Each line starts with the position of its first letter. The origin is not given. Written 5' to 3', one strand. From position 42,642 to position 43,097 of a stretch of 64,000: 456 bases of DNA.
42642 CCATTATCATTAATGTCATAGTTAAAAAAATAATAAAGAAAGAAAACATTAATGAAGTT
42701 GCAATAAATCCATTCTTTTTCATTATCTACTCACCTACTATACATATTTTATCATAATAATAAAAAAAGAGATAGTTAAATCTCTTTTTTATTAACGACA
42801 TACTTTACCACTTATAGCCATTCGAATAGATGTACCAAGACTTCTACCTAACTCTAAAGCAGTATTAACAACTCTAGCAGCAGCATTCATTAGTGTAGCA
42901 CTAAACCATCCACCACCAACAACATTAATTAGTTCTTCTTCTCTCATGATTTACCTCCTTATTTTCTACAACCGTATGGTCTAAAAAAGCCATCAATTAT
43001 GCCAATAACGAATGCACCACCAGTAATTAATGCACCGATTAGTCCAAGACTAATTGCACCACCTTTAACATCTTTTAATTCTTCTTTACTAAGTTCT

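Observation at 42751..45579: Unannotated two-peptide double-glycine bacteriocin operon with C39-ABC exporter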

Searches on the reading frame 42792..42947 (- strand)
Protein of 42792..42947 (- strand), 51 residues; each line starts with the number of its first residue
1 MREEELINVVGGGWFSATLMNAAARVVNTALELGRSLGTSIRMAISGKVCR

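Call 3: search_protein_families(library=pfam, max_evalue=1, proteins=[window:42792-42947:-])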
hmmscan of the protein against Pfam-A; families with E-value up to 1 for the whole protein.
window:42792-42947:- (51 aa): 0 families

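Call 4: search_protein_families(library=ncbifam, max_evalue=1, proteins=[window:42792-42947:-])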
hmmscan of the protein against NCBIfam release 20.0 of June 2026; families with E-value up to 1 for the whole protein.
window:42792-42947:- (51 aa): 0 families
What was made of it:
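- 42792..42947 (-): Peptide alpha, 51 aa: a 12-aa double-glycine leader (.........) and a 39-aa cationic amphipathic core with the invariant module L(E/D)LGRSLGT(S/A)IR and a single Cys two residues from the end. It matches no Pfam or NCBIfam family (calls 3, 4).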

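Call 5: list_cluster_members(proteins=[window:42792-42947:-, window:42959-43105:-, window:42959-43129:-, window:43116-43538:-, window:43116-43550:-, window:43531-45579:-, window:41932-42723:-, window:45658-46425:-, window:41041-41913:-])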
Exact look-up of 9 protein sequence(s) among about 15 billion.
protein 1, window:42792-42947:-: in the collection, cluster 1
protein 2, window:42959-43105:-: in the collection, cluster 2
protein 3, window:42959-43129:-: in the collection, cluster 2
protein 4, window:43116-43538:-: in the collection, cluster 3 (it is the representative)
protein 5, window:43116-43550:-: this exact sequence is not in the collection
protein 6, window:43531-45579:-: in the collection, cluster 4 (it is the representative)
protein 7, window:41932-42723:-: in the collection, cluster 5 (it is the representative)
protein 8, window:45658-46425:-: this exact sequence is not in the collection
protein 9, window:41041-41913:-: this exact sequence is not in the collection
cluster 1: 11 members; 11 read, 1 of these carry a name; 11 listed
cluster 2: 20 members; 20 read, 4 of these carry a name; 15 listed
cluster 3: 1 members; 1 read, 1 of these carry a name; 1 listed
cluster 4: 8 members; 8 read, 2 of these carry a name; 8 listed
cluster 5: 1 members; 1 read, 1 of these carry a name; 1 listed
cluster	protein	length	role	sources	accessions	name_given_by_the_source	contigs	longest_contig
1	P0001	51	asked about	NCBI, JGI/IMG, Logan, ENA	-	hypothetical protein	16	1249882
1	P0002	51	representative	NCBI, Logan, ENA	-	-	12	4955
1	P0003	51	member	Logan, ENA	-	-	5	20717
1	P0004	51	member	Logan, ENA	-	-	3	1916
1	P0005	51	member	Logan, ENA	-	-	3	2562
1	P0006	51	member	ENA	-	-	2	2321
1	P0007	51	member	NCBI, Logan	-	-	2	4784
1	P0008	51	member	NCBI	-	-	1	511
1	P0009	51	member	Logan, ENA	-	-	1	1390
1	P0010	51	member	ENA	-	-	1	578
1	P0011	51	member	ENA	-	-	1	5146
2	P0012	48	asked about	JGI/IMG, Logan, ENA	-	-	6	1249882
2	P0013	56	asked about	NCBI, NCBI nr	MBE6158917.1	MAG: class IIb bacteriocin, lactobin A/cerein 7B family [Firmicutes bacterium] | class IIb bacteriocin, lactobin A/cerein 7B family [Bacillota bacterium]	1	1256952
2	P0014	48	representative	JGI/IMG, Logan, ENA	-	lactobin A/cerein 7B family class IIb bacteriocin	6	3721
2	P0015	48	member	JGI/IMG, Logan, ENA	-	lactobin A/cerein 7B family class IIb bacteriocin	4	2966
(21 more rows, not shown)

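Call 8: find_homologous_proteins(query=window:42792-42947:-, max_evalue=0.1)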
Query window:42792-42947:- (51 aa): 5 proteins with E <= 0.1 among 5 candidates.
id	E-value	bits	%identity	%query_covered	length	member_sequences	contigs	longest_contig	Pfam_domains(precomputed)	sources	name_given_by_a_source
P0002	3.3e-24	100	98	100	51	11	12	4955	-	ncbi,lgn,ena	-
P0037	1.7e-21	91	90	100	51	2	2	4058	-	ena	-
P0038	1.2e-18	83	84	98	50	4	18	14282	-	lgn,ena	-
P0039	2.4e-14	69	74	98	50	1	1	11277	-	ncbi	-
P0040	1.5e-8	52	57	98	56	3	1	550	-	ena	-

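Call 15: find_related_loci(query=A3, collection=genome_contigs, flank=6000)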
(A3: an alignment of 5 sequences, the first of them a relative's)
Query A3 (51 aa) in genome_contigs; peptide patterns used: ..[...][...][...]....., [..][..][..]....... (x = any residue, [..] = any of these).
160 stretches matched a pattern; 23 encode a relative of the query (tblastn E <= 1e-3); 23 distinct loci.
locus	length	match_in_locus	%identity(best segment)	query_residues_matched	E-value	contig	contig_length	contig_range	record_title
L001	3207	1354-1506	98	1-51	3e-29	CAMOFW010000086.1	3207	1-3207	MAG: uncultured Tenericutes bacterium isolate SRR873603_bin.70_metaWRAP_v1.3_MAG genome assembly, contig: NODE_108075_le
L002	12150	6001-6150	52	1-50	3e-12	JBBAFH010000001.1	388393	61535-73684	MAG: Bacilli bacterium isolate SO_2017_LW2_38 scaffold_17_c1_LW138R_2017, whole genome shotgun sequence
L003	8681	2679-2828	52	1-50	3e-12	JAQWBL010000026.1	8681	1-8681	MAG: Bacilli bacterium isolate STF2_219 NODE_25864_length_8681_cov_4.269698_Sandtown_F2, whole genome shotgun sequence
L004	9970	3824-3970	54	1-50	7e-12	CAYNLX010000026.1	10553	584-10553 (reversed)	MAG TPA_asm: uncultured Muribaculaceae bacterium isolate SRP192927_co4_182 genome assembly, contig: NODE_15337_length_10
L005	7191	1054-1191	57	6-51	1e-11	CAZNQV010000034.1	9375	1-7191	MAG TPA_asm: uncultured Muribaculaceae bacterium isolate SRP192927_co6_179 genome assembly, contig: NODE_19070_length_93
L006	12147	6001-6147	46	1-50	1e-11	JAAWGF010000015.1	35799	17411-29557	MAG: Bacilli bacterium isolate ABMPRH_31_1_2 SL341417_scaffold_3235, whole genome shotgun sequence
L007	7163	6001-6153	45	1-50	4e-11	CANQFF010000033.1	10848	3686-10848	MAG: uncultured Bacilli bacterium isolate Lapin-005__bin51 genome assembly, contig: Lapin-005__NODE_8378_length_10848_co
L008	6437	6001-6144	46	1-50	4e-11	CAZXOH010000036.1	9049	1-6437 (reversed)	MAG TPA_asm: uncultured Muribaculaceae bacterium isolate binchicken_co323_76 genome assembly, contig: NODE_8797_length_9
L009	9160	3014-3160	44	1-50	7e-11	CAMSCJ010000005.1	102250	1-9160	MAG TPA_asm: uncultured Tenericutes bacterium isolate ERR9465718_bin.35_metawrap_v1.3_MAG genome assembly, contig: NODE.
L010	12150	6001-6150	48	1-50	6e-11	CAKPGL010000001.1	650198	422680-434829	MAG: uncultured Bacilli bacterium isolate REFINED_METABAT215_TOP10_CONTIGS_1500_ASSEMBLY_K77_MERGED__Hadza_MoBio_hadza-I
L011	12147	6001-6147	46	1-50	1e-10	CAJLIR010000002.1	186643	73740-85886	MAG TPA_asm: uncultured Bacillales bacterium isolate ERR1600721-bin.53 genome assembly, contig: NODE_46_length_186643_co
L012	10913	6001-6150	46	1-50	1e-10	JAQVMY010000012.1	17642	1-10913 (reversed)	MAG: Bacilli bacterium isolate STF1_144 NODE_8268_length_17642_cov_6.385498_Sandtown_F1, whole genome shotgun sequence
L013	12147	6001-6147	46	1-50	3e-10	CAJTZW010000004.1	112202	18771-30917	MAG TPA_asm: uncultured Bacilli bacterium isolate MGBC122606 genome assembly, contig: MGBC122606.4, whole genome shotgun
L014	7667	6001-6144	50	3-50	3e-10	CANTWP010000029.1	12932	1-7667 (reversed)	MAG: uncultured Bacilli bacterium isolate dsm_us_coassembly__bin58 genome assembly, contig: dsm_us_coassembly__k59_15443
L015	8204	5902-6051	44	1-50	9e-10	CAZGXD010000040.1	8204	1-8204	MAG TPA_asm: uncultured Muribaculaceae bacterium isolate binchicken_co157_473 genome assembly, contig: NODE_21493_length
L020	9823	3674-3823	43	1-51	6e-8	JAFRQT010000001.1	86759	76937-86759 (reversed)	MAG: Bacilli bacterium isolate RGIG2715 Goat_Omasum-4__c12914, whole genome shotgun sequence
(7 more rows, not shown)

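Call 29: search_protein_families(library=ncbifam, alignment_id=A4, max_evalue=1)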
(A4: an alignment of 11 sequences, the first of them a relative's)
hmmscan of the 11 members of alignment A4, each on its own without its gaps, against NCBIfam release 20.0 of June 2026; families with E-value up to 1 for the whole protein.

A. member 1, P0027 (140 aa): 1 family
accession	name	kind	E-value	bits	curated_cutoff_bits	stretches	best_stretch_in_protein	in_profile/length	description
NF045999.1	MAG1140_fam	equivalog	0.32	11.2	35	1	17-137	11-126/126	MAG1140 family protein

B. families by the number of members that match (of 11 scanned): 3 families
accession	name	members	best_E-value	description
NF045999.1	MAG1140_fam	5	0.0096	MAG1140 family protein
NF008107.0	PRK10853.1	1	0.027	ArsC family reductase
TIGR00439.2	FtsX_Gneg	1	0.047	permease-like cell division protein FtsX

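Call 34: predict_structure(alignment_id=A4)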
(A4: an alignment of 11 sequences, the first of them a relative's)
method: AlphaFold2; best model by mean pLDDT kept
length: 140 residues; sequences in the alignment: 11
mean_pLDDT: 79.6   pTM: 0.59
mean pLDDT of the five models: 79.6, 78.5, 77.8, 77.4, 74.0
residues with pLDDT >= 90: 5; 70-90: 117; 50-70: 15; < 50: 3
segments of 3 or more residues with pLDDT < 50: 1-3
pLDDT, mean of each block of 10 residues (from residue 1): 52 69 86 79 87 87 81 82 86 84 86 80 83 72
secondary structure, 60 per line:
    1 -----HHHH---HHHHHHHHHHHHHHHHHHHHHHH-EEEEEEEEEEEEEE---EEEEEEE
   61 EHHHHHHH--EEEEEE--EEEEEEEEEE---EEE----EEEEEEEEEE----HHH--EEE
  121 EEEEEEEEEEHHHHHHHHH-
elements in order: H6-9 H13-35 E37-50 E54-61 H62-68 E71-76 E79-88 E92-94 E99-108 E118-130 H131-139
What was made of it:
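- On Membrane fusion protein / HlyD family: Only the anchor and a beta-rich domain are present in 140 aa (call 34).
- Closest known: Membrane fusion / HlyD-family accessory proteins. Different: The model shows no long alpha-helical hairpin (call 34), and it has no Pfam HlyD match (call 3).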

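Call 49: search_protein_representatives(alignment_id=A3)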
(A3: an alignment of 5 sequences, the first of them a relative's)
Query: 5 sequences, 51 profile positions. Proteins with E-value up to 0.001 (for the whole library): 233; up to 1e-10: 20; up to 1e-30: 0. The best 150 are listed.
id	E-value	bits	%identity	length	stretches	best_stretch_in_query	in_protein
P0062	1.5e-19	85.5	-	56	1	1-51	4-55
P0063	4.3e-18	80.9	-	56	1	1-51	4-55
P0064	2.8e-17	78.3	-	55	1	1-50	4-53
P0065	3.7e-16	74.7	-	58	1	1-50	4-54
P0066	3.8e-15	71.4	-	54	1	3-50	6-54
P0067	7.6e-15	70.5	-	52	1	1-50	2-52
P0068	2.1e-14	69.0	-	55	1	2-50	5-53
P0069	6.1e-14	67.6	-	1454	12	8-24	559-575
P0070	4.3e-13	64.9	-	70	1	4-51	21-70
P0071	9.4e-13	63.8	-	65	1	1-51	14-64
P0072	1.1e-11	60.4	-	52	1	1-50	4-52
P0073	1.9e-11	59.6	-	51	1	1-49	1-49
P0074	2.6e-11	59.2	-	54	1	1-50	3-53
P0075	2.6e-11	59.1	-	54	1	2-50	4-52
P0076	3.4e-11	58.8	-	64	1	1-51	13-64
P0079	1.0e-10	57.3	-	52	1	1-51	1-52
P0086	2.8e-10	55.9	-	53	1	1-51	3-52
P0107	6.0e-09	51.6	-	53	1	2-50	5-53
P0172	7.5e-07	44.9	-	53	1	1-48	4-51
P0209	5.1e-06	42.2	-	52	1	1-50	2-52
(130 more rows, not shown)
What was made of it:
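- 42792..42947 (-): A profile search finds 233 representative clusters at E<=1e-3 (call 49).
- Tried and rejected: This was too few, so I replaced them with a genome-collection pattern scan (call 15) and an exhaustive profile search (call 49).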

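Call 52: search_protein_families(library=ncbifam, alignment_id=A7, max_evalue=0.01)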
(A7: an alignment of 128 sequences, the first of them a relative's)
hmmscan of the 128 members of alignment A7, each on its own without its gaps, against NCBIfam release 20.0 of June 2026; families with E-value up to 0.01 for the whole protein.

A. member 1, P0001 (51 aa): 0 families

B. families by the number of members that match (of 128 scanned): 10 families
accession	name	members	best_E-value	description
TIGR03949.1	bact_IIb_cerein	16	1.7e-05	class IIb bacteriocin, lactobin A/cerein 7B family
NF038034.1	lactGbeta_entB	9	0.00027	lactococcin G-beta/enterocin 1071B family bacteriocin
NF038035.1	lactGalph_entA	7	0.00033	lactococcin G-alpha/enterocin 1071A family bacteriocin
TIGR01847.1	bacteriocin_sig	5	0.00031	bacteriocin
NF009381.0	PRK12740.1-5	3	0.0087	elongation factor G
NF058620.1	EFG2_Bacteroid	2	0.0087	elongation factor G2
NF033383.2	induct_EntF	1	0.003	EntF family bacteriocin induction factor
NF047798.1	leader_Chryseo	1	0.0032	bacteriocin-like protein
NF033772.1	pheromone_VP1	1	0.0042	peptide pheromone VP1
NF046113.1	BLP_Lacticasei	1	0.0053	bacteriocin-like peptide, LSEI_2386 family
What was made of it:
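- On NCBIfam TIGR03949 (class IIb bacteriocin, lactobin A/cerein 7B family): Only 16 of 128 alpha homologues hit at E<=0.01 (call 52).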

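Call 53: search_protein_families(library=pfam, alignment_id=A7, max_evalue=0.01)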
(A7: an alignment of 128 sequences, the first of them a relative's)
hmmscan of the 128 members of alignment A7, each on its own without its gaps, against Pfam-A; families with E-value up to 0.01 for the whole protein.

A. member 1, P0001 (51 aa): 0 families

B. families by the number of members that match (of 128 scanned): 4 families
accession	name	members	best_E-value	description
PF10439.15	Bacteriocin_IIc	5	0.0005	Bacteriocin class II with double-glycine leader peptide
PF12643.12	MazG-like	2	0.0012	MazG-like family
PF03047.20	ComC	2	0.0071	COMC family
PF17206.9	SeqA_N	1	0.0021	SeqA protein N-terminal domain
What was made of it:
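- A few alpha homologues weakly hit ComC, EntF-induction-factor and VP1 models (calls 52, 53).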

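Call 54: list_cluster_members(proteins=[P0062, P0063, P0064, P0067, P0073, P0079, P0086, P0107, P0172, P0209])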
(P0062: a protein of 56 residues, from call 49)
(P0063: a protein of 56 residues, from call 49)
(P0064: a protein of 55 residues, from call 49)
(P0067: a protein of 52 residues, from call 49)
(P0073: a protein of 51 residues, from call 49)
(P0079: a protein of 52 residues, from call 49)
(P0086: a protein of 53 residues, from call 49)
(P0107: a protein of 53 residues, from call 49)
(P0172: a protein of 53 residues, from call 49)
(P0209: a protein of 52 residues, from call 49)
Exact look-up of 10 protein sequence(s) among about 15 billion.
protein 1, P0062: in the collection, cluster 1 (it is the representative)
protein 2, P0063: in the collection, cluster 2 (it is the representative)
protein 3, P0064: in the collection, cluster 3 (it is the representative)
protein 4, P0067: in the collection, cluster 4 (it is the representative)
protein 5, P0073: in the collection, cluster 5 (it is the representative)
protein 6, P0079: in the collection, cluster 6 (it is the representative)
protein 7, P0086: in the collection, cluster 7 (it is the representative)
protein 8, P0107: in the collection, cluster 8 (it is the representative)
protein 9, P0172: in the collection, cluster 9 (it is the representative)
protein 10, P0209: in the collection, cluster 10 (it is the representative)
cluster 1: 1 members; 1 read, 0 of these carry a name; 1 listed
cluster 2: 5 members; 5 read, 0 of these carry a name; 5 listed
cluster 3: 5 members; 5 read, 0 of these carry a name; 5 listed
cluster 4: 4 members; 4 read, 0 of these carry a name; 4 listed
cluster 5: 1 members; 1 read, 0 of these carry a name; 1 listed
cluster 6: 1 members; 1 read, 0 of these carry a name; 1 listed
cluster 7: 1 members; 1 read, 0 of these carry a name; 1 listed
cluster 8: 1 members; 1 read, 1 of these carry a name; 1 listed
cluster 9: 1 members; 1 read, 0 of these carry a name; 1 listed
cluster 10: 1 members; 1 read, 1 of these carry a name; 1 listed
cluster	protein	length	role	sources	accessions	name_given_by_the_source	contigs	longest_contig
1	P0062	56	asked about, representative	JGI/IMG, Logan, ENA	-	-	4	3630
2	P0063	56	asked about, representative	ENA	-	-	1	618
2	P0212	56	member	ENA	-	-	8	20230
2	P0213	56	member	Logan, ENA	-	-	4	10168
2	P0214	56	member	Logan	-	-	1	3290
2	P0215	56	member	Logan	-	-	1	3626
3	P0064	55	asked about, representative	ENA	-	-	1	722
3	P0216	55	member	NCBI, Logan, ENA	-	-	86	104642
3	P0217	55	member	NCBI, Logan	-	-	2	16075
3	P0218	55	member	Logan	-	-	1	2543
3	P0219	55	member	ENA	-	-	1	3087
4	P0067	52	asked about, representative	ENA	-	-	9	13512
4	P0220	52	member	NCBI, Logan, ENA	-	-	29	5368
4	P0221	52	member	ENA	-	-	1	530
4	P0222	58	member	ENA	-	-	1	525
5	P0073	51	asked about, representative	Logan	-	-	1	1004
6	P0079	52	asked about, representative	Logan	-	-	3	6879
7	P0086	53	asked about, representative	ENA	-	-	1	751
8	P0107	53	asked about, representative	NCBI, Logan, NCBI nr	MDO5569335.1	MAG: hypothetical protein Q4G04_04410 [bacterium] | hypothetical protein [bacterium]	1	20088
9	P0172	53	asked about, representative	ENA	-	-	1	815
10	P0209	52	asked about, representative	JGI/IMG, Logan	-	hypothetical protein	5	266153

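Call 68: find_encoding_contigs(protein=window:42792-42947:-, flank=2500, max_places=8)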
Protein window:42792-42947:- (51 aa): 24 contigs read that carry it; 8 places shown.
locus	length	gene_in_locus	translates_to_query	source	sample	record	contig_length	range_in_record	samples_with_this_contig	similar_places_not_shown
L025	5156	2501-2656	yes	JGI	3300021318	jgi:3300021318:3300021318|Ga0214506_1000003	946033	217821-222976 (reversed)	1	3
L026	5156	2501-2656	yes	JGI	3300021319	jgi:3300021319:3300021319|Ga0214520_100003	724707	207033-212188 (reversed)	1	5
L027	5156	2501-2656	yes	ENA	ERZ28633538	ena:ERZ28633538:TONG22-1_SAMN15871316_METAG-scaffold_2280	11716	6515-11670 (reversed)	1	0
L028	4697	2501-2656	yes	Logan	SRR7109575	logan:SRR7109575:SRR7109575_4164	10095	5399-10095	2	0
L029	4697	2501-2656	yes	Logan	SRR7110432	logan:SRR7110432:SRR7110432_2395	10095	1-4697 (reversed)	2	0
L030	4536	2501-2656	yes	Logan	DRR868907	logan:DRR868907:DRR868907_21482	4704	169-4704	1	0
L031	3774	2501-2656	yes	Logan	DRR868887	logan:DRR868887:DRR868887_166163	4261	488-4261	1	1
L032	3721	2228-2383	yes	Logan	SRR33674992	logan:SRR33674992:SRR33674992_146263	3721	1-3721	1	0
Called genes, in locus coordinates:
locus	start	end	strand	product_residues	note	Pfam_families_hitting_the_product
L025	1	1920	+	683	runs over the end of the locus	PF03412:Peptidase_C39, PF00664:ABC_membrane, PF00005:ABC_tran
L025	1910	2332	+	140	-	-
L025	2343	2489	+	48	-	-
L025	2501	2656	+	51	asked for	-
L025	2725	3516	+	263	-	-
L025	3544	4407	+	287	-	PF00004:AAA (faint), PF01745:IPT, PF13238:AAA_18 (faint), PF01715:IPPT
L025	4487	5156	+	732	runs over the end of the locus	-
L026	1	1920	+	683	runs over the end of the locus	PF03412:Peptidase_C39, PF00664:ABC_membrane, PF00005:ABC_tran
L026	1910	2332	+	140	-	-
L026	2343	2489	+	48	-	-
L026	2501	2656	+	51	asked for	-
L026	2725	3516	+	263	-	-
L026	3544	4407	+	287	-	PF00004:AAA (faint), PF01745:IPT, PF13238:AAA_18 (faint), PF01715:IPPT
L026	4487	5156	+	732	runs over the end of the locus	-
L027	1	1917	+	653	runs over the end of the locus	?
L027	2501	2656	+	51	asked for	-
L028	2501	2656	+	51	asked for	-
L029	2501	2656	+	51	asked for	-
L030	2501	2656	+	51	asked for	-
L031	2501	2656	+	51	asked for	-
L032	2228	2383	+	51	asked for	-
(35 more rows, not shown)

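Call 70: predict_structure(alignment_id=A7)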
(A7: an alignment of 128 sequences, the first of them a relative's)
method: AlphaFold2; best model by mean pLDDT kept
length: 51 residues; sequences in the alignment: 128
mean_pLDDT: 81.6   pTM: 0.46
mean pLDDT of the five models: 81.6, 81.2, 79.8, 79.0, 78.3
residues with pLDDT >= 90: 24; 70-90: 12; 50-70: 15; < 50: 0
segments of 3 or more residues with pLDDT < 50: none
pLDDT, mean of each block of 10 residues (from residue 1): 60 70 94 96 89 71
secondary structure, 60 per line:
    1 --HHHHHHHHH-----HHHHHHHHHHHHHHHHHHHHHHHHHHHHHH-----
elements in order: H3-11 H17-46
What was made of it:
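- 42792..42947 (-): The AlphaFold2 model has one long helix at 17-46 with pLDDT 94-96 in the core (call 70).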
